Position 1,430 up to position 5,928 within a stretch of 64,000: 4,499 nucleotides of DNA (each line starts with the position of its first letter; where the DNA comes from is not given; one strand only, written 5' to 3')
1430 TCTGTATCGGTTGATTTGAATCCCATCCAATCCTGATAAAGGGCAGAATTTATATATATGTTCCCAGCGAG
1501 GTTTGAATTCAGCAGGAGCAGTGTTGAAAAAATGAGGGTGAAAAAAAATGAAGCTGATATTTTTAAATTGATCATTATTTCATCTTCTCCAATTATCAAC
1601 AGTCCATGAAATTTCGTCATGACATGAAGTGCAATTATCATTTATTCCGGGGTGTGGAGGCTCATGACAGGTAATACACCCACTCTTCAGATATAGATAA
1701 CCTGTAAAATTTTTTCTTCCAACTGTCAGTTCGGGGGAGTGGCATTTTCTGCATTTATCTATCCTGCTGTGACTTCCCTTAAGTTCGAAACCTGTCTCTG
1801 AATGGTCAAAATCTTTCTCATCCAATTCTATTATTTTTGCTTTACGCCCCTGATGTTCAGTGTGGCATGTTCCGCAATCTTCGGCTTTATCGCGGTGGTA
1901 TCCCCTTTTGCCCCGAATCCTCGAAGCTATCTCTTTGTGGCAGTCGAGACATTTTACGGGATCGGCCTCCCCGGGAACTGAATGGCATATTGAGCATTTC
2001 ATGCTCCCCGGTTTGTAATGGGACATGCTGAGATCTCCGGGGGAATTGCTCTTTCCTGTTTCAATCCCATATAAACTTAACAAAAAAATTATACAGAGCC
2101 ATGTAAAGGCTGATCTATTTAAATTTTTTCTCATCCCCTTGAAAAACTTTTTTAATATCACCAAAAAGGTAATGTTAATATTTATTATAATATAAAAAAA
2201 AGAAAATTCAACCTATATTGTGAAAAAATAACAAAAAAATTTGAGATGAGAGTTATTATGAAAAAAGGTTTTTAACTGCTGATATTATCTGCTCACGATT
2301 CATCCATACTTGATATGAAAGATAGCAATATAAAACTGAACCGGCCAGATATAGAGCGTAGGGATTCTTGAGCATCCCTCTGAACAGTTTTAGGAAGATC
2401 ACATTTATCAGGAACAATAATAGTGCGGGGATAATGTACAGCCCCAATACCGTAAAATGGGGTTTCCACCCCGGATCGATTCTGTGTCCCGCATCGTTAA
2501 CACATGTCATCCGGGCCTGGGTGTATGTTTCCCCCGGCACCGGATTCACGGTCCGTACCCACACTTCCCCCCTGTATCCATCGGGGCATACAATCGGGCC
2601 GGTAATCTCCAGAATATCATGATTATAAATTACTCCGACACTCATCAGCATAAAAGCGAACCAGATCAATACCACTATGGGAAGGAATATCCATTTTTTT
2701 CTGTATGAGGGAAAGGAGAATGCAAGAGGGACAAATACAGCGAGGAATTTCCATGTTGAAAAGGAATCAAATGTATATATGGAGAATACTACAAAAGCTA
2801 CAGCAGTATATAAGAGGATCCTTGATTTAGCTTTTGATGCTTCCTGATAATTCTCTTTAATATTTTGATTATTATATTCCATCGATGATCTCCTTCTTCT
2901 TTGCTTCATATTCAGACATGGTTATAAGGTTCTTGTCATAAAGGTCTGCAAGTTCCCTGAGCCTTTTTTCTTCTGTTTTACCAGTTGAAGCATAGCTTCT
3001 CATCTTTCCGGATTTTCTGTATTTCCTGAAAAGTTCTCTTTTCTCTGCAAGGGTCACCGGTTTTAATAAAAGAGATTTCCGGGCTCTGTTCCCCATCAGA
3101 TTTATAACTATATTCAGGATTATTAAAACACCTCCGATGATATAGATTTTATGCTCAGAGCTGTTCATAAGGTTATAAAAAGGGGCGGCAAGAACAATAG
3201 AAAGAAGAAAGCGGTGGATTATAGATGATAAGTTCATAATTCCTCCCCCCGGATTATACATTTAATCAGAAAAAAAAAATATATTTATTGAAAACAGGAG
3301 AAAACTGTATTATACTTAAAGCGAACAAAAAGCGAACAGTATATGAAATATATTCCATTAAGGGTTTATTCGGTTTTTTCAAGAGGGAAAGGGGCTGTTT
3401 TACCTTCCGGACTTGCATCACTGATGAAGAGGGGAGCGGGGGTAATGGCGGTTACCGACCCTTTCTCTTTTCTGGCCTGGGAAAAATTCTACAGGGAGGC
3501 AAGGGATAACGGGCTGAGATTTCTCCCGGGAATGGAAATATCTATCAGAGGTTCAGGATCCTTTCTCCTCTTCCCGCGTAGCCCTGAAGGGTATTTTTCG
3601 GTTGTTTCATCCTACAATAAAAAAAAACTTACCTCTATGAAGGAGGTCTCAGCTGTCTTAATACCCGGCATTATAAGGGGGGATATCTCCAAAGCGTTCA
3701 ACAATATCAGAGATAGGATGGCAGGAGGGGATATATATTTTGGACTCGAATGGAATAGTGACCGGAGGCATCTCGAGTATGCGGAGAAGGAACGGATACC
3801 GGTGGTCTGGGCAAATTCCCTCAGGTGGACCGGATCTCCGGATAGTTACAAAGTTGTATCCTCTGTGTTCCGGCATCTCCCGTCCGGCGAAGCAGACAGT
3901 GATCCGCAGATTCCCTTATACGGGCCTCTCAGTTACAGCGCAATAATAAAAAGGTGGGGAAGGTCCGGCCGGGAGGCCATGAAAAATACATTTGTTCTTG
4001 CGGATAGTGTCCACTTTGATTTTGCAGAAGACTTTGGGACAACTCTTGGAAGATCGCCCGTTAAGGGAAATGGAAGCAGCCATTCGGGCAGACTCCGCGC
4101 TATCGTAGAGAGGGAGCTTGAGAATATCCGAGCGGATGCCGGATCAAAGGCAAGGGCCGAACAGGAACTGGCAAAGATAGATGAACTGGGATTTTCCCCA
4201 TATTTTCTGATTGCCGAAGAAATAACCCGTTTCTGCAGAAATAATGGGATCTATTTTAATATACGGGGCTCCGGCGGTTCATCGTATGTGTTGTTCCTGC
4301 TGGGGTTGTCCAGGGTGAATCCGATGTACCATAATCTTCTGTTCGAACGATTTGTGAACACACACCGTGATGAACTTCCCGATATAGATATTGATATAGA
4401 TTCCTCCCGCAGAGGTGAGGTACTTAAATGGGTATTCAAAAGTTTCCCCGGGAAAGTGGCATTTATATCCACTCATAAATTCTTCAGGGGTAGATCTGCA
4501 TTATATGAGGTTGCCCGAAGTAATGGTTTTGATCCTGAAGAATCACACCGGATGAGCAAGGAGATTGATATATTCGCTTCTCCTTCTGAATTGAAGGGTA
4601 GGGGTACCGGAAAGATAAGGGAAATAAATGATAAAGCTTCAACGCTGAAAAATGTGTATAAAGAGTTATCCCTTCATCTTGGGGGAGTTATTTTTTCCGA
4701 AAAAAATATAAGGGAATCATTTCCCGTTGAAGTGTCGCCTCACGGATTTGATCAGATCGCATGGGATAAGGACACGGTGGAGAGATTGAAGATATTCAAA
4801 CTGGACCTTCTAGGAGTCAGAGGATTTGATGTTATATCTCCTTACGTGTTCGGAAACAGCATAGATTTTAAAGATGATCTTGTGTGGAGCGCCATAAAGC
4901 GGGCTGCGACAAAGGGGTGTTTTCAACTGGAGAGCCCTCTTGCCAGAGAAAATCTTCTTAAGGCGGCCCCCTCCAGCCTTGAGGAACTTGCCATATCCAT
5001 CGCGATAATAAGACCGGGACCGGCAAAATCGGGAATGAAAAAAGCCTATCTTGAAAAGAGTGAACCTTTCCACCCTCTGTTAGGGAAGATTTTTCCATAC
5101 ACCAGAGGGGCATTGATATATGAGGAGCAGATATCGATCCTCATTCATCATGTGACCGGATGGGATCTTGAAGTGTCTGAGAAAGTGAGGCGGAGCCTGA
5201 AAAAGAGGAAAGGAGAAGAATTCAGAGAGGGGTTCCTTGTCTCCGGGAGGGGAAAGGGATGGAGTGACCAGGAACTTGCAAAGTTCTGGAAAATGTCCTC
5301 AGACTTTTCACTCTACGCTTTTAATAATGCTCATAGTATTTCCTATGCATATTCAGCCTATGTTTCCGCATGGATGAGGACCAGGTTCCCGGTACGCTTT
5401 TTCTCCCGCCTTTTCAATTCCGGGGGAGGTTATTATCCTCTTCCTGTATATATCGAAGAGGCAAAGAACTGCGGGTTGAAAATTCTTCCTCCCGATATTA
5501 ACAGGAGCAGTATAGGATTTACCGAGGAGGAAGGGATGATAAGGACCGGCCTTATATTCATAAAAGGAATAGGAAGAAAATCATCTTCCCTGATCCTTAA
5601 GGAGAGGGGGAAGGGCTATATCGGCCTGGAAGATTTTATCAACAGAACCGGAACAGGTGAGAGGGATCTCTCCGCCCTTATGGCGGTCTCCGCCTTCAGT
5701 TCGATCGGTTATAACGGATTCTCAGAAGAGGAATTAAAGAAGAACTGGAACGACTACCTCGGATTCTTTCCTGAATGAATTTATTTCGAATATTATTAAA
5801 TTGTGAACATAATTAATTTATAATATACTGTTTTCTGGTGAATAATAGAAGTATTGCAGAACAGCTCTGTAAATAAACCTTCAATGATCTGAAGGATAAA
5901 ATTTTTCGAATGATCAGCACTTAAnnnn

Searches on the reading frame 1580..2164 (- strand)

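Call 7: search_protein_families(library=pfam, proteins=[window:1580-2164:-], max_evalue=0.001)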
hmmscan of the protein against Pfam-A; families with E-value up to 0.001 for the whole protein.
window:1580-2164:- (194 aa): 4 families
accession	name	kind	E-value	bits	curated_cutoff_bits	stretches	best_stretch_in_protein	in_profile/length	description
PF14522.11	Cytochrome_C7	-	5.8e-09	36.1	24.8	2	134-183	12-67/67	Cytochrome c7 and related cytochrome c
PF09699.15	Paired_CXXCH_1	-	9.5e-07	28.9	20.6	0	94-113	5-25/41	Doubled CXXCH motif (Paired_CXXCH_1)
PF22113.1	Mtrc-MtrF_II-IV_dom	-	4.4e-06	26.8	30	0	71-121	8-54/176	Outer membrane cytochrome MtrC/MtrF-like, domains II/IV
PF14537.11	Cytochrom_c3_2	-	0.00033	21.5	25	0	54-108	6-71/79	Cytochrome c3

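Call 36: search_protein_families(library=ncbifam, proteins=[window:1580-2164:-], max_evalue=0.01)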
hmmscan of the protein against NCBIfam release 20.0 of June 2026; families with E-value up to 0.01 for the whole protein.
window:1580-2164:- (194 aa): 3 families
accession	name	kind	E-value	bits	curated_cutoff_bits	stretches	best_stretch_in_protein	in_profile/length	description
TIGR01905.1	paired_CXXCH_1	subfamily_domain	7.8e-05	22.5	25.2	1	95-118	7-30/41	doubled CXXCH domain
TIGR04257.1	nanowire_3heme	domain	0.00043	20.4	40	0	131-182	19-74/75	c(7)-type cytochrome triheme domain-containing protein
NF043011.1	CytC7_Geobact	equivalog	0.0073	16.8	120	0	54-77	67-89/89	cytochrome c7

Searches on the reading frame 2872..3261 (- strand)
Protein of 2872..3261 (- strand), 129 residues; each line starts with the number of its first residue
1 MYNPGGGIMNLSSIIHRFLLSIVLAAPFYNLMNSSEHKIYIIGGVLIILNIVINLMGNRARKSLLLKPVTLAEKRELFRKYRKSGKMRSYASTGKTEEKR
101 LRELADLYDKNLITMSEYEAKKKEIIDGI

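Call 7: search_protein_families(library=pfam, proteins=[window:2872-3261:-], max_evalue=0.001)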
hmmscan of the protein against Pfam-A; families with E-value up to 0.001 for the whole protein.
window:2872-3261:- (129 aa): 1 family
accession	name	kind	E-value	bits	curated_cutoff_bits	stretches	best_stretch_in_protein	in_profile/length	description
PF09851.14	SHOCT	-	9.1e-06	25.7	27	1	100-125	2-27/28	Short C-terminal domain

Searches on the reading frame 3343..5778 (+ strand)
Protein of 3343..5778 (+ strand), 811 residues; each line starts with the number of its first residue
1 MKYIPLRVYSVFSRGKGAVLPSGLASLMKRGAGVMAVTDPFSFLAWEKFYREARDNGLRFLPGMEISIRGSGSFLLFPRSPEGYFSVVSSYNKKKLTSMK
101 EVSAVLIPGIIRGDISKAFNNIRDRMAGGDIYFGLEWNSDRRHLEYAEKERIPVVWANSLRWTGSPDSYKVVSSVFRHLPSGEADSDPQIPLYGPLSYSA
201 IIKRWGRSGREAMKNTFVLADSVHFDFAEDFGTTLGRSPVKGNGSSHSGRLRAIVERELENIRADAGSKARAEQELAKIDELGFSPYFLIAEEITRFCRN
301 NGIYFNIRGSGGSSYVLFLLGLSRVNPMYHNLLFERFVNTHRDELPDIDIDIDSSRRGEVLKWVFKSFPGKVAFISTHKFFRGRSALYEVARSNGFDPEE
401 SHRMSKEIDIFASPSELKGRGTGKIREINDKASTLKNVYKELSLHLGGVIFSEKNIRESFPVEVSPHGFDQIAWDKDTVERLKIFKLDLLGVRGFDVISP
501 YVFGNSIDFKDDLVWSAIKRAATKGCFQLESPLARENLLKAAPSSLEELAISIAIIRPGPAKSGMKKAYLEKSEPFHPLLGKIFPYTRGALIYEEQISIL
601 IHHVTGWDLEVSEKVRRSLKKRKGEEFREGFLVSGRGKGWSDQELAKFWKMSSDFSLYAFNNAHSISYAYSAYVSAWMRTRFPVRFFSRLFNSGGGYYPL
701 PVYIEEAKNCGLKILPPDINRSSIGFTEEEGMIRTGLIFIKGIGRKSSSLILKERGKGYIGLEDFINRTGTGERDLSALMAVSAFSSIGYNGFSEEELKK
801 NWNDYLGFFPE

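Call 7: search_protein_families(library=pfam, proteins=[window:3343-5778:+], max_evalue=0.001)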
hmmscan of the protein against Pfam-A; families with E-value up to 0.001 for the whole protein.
window:3343-5778:+ (811 aa): 3 families
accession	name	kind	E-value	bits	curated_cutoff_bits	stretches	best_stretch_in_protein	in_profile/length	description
PF07733.18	DNA_pol3_alpha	-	5.3e-51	174.2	23.9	1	266-491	21-260/260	Bacterial DNA polymerase III alpha NTPase domain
PF17657.6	DNA_pol3_finger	-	1.1e-22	80.5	22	1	505-628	23-152/166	Bacterial DNA polymerase III alpha subunit finger domain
PF14579.12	HHH_6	-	1.6e-16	60.7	25.6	1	711-791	1-86/90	Helix-hairpin-helix motif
